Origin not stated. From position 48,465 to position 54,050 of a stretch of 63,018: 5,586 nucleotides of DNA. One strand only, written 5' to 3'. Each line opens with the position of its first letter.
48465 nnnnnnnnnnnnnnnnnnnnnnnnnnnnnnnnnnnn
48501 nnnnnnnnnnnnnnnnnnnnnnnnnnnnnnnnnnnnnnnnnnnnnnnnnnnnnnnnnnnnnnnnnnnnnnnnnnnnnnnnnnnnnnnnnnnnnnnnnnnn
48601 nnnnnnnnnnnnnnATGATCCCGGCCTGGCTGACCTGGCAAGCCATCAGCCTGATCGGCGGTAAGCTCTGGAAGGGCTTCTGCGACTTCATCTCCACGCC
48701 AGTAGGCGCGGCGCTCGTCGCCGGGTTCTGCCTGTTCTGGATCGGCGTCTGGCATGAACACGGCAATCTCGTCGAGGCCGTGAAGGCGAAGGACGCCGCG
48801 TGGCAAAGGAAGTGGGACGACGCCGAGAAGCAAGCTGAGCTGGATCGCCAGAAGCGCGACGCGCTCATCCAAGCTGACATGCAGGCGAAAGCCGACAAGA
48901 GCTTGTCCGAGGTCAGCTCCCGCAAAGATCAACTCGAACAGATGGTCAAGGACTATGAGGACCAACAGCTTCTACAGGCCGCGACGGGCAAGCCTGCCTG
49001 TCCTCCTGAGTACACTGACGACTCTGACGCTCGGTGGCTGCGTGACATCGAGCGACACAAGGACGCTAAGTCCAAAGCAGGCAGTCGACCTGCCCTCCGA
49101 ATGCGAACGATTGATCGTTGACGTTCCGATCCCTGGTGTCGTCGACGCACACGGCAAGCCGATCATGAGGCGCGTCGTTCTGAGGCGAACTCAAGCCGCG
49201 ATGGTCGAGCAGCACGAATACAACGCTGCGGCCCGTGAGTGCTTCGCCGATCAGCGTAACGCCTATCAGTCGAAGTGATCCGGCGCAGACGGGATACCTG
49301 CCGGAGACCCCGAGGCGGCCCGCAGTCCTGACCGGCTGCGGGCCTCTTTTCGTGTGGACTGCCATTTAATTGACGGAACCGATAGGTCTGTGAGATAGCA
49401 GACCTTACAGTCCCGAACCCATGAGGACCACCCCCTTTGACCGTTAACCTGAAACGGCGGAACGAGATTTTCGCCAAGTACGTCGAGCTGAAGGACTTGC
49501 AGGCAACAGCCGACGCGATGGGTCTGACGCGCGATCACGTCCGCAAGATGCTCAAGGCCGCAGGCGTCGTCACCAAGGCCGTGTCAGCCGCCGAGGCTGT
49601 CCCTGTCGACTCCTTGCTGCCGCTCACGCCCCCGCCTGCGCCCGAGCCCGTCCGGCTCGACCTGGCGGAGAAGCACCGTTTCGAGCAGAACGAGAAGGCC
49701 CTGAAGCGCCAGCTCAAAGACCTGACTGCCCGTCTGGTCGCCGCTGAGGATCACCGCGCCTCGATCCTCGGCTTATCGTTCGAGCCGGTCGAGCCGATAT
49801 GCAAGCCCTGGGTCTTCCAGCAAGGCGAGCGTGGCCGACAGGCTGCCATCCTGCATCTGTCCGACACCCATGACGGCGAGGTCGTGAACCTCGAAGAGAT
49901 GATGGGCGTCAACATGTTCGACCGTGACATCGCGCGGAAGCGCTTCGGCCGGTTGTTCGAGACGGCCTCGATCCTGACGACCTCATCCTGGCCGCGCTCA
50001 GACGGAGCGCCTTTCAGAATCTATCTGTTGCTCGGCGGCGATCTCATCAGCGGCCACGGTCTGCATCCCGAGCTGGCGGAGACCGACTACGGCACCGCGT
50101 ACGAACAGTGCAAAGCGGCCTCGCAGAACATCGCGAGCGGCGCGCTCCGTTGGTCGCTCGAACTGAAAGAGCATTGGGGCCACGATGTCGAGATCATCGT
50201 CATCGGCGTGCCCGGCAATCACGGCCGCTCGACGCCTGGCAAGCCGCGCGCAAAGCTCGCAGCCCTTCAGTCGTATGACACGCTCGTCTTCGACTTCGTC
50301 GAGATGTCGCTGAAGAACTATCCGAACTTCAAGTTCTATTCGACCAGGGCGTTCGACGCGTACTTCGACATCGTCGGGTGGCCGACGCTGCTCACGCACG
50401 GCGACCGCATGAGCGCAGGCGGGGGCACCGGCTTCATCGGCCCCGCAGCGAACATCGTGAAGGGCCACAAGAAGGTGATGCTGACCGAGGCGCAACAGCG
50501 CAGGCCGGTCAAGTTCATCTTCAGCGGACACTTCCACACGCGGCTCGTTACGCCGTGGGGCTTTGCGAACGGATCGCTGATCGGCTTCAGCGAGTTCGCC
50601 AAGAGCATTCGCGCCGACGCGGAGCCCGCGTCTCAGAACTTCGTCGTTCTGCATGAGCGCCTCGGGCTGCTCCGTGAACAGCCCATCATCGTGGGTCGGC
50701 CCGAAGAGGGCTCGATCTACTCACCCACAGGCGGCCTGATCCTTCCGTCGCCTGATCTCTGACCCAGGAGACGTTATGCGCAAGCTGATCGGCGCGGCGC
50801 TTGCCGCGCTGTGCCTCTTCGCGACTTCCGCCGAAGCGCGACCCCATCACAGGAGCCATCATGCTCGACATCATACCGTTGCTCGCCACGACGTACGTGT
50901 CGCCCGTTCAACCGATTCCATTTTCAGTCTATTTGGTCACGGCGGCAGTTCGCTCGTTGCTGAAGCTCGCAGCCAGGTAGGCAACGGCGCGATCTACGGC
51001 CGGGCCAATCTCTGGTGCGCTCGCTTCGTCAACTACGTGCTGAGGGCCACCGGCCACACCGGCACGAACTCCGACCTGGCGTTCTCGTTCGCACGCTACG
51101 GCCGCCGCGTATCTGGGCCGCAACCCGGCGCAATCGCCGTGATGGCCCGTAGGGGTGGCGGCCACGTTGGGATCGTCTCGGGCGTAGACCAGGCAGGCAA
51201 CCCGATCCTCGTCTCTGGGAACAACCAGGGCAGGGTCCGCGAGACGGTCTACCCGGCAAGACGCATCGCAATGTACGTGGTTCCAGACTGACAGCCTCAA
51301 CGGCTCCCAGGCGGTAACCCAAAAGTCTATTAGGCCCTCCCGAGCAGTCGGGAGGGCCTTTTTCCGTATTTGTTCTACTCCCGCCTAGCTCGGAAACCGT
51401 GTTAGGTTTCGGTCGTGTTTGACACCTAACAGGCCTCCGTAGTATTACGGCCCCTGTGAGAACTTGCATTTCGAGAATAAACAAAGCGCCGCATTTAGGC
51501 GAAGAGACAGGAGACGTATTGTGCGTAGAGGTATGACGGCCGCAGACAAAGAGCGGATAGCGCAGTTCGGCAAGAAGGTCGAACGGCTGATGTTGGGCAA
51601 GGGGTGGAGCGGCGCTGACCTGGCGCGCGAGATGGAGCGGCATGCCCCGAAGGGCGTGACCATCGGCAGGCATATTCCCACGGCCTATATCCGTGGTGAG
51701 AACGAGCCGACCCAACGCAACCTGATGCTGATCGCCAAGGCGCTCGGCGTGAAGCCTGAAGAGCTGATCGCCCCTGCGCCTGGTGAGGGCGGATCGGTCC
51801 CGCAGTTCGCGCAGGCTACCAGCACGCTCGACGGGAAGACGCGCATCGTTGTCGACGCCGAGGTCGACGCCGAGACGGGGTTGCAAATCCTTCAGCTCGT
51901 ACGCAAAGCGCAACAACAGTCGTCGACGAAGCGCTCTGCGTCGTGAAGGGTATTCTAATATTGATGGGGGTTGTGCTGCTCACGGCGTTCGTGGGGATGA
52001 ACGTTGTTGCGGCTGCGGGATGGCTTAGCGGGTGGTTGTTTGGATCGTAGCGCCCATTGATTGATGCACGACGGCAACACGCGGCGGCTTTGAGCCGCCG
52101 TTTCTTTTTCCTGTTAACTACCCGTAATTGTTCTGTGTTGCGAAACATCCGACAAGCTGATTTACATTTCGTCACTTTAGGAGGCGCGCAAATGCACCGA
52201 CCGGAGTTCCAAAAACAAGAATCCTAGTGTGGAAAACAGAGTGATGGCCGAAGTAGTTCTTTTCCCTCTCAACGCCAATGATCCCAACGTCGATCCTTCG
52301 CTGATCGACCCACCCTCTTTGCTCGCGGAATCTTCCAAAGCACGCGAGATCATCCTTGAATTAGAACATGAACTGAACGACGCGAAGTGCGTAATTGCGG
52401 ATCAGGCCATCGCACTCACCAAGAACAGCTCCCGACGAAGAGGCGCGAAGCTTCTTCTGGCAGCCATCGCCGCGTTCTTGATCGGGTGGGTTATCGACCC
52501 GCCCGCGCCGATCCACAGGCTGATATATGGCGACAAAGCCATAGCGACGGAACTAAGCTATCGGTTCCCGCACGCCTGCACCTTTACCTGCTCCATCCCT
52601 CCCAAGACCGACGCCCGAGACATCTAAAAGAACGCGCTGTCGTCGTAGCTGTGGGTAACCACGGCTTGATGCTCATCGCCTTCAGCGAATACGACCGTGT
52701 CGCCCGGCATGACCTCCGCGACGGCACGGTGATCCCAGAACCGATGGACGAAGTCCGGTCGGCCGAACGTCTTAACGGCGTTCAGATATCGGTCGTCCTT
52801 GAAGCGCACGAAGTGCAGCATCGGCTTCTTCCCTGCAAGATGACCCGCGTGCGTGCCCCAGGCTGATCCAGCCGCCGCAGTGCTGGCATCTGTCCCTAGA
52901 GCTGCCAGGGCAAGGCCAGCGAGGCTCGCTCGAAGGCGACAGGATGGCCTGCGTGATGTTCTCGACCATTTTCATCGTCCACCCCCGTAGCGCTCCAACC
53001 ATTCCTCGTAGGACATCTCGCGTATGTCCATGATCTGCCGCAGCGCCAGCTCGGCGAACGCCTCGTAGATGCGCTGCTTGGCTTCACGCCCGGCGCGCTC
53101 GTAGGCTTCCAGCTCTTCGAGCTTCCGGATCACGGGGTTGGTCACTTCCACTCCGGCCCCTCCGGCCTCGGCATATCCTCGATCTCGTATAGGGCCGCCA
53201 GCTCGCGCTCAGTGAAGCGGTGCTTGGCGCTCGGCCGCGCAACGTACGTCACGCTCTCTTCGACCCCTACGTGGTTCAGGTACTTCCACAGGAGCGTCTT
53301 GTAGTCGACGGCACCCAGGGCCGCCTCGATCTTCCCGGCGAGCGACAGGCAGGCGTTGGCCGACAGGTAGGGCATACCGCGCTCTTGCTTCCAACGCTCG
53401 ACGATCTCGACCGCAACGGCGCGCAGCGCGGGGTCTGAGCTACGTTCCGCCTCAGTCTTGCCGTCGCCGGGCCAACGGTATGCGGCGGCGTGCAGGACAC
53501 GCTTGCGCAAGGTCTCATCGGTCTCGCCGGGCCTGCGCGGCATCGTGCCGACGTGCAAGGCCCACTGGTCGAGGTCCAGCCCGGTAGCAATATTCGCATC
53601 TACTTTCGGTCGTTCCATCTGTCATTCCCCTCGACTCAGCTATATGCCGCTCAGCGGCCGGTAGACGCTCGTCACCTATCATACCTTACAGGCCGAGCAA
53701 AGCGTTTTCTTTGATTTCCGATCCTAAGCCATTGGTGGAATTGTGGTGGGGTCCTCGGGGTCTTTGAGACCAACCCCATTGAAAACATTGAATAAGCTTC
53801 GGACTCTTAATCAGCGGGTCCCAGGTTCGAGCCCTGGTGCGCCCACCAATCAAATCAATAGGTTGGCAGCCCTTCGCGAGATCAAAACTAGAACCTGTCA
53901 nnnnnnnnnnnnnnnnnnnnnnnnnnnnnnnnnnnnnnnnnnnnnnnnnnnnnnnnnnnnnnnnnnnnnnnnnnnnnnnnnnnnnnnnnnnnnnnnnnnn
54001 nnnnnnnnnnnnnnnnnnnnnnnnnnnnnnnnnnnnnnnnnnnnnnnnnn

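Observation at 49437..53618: Accessory region between the lysis cassette and the att-like site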

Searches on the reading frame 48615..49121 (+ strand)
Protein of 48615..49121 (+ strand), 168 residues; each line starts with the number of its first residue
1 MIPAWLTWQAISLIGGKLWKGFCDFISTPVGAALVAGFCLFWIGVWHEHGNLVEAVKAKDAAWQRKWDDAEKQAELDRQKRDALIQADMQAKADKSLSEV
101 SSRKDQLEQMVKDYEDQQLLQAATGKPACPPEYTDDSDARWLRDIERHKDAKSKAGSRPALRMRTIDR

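Call 7: search_protein_families(library=pfam, proteins=[window:48615-49121:+], max_evalue=0.01)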
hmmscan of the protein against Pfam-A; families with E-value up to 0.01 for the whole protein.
window:48615-49121:+ (168 aa): 0 families

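Call 8: search_protein_families(library=phrogs, proteins=[window:48615-49121:+], max_evalue=0.01)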
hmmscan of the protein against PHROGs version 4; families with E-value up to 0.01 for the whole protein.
window:48615-49121:+ (168 aa): 3 families
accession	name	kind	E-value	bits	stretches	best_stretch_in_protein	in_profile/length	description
phrog_8821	-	lysis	0.003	18.6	1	28-118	10-92/130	Rz-like spanin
phrog_944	-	moron, auxiliary metabolic gene and host takeover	0.003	18.3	1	9-95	134-220/235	membrane protein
phrog_10152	-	lysis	0.0093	16.9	0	50-109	39-97/124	Rz-like spanin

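Call 19: search_protein_families(library=ncbifam, proteins=[window:48615-49121:+], max_evalue=0.05)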
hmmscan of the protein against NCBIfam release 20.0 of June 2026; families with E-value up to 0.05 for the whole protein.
window:48615-49121:+ (168 aa): 1 family
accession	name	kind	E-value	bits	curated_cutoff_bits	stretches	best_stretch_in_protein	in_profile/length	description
NF047745.1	SocA_antitoxin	equivalog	0.013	15.2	190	1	50-96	116-162/176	type VI toxin-antitoxin system SocA family antitoxin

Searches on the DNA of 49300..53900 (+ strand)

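Call 6: search_dna_similar(query=window:49300-53900:+, collection=phages, mode=near, max_rows=20)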
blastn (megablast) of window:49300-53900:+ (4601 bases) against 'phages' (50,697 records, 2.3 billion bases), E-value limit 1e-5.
No match.

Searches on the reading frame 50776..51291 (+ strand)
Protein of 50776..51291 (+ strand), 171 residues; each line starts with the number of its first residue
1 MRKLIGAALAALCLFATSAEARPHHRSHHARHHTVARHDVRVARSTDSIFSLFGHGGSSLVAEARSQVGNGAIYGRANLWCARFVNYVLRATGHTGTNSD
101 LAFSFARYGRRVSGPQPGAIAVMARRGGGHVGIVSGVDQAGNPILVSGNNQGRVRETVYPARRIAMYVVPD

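Call 7: search_protein_families(library=pfam, proteins=[window:50776-51291:+], max_evalue=0.01)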
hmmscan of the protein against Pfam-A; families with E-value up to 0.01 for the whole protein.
window:50776-51291:+ (171 aa): 1 family
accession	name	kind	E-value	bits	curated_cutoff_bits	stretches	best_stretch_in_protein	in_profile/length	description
PF05257.22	CHAP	-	2.6e-10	41.1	26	1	75-149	3-80/81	CHAP domain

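Call 8: search_protein_families(library=phrogs, proteins=[window:50776-51291:+], max_evalue=0.01)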
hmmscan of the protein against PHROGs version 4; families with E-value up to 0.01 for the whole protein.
window:50776-51291:+ (171 aa): 2 families
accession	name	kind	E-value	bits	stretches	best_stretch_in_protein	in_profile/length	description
phrog_1259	-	tail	3.9e-17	62.3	1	61-170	1012-1129/1179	baseplate hub subunit and tail lysozyme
phrog_9589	-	lysis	0.0038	18.2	1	75-140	46-117/281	endolysin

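Call 9: search_protein_families(library=padloc, proteins=[window:50776-51291:+], max_evalue=0.1)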
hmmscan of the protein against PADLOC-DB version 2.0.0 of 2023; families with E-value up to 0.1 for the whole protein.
window:50776-51291:+ (171 aa): 0 families

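Call 19: search_protein_families(library=ncbifam, proteins=[window:50776-51291:+], max_evalue=0.05)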
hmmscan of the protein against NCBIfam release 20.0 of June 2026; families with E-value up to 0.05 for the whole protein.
window:50776-51291:+ (171 aa): 4 families
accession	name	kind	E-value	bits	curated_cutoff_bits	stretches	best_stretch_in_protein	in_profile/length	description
TIGR02594.1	TIGR02594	subfamily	5.7e-31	107.6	70.55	1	78-168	39-131/132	TIGR02594 family protein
NF040678.1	EntFM_CwpFM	equivalog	5.9e-06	25.6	720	1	51-137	306-397/430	enterotoxin EntFM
NF046104.1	PptglHdxlasePcsB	equivalog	0.0033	16.7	450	1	99-150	322-374/400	peptidoglycan hydrolase PcsB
NF040554.1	mini_HHHH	equivalog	0.049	13.9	40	0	6-41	9-45/45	HHHH-motif protein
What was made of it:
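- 50776..51291 (+): 171-aa exported CHAP / TIGR02594 peptidoglycan hydrolase with a His-rich stretch after the signal peptide. It starts 13 nt after the MPE stop codon and has its own AGGAG. PF05257 (call 7) and TIGR02594 (call 19).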

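Call 92: search_solved_structures(query=window:50776-51291:+, max_evalue=0.1)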
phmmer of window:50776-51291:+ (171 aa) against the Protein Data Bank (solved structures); distinct sequences matched with E-value up to 0.1: 2.
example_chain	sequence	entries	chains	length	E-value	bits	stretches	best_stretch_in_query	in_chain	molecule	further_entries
9r6w_AAA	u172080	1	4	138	0.073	16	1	94-151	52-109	Peptidoglycan hydrolase PcsB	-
9r7g_A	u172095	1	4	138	0.093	15.7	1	94-151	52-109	Peptidoglycan hydrolase PcsB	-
